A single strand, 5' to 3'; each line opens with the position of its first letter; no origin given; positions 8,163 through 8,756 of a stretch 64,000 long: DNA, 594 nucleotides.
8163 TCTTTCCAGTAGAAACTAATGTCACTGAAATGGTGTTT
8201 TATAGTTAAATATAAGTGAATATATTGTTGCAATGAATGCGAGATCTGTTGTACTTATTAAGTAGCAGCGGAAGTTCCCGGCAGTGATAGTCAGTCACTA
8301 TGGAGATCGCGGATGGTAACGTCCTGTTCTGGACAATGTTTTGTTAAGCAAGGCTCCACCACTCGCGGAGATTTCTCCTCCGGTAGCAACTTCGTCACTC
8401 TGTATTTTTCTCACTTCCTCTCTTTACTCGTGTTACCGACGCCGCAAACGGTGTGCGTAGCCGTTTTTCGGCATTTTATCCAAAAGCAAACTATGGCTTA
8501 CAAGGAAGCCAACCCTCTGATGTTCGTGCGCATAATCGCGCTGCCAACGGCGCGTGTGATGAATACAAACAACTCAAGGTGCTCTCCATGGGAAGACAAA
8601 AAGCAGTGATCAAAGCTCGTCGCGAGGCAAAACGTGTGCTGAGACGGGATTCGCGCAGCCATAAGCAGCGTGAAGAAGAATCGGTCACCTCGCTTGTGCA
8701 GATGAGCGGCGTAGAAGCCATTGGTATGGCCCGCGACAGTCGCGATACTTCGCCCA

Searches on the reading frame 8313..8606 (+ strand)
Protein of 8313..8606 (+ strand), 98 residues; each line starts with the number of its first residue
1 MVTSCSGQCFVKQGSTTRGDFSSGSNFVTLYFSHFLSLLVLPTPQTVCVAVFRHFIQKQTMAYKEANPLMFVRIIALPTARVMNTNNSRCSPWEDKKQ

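Call 70: search_protein_families(library=pfam, proteins=[window:8313-8606:+], max_evalue=1)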
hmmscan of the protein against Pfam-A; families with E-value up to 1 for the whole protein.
window:8313-8606:+ (98 aa): 0 families

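Call 71: search_protein_families(library=ncbifam, proteins=[window:8313-8606:+], max_evalue=1)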
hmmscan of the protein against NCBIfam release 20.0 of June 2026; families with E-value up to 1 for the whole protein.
window:8313-8606:+ (98 aa): 0 families
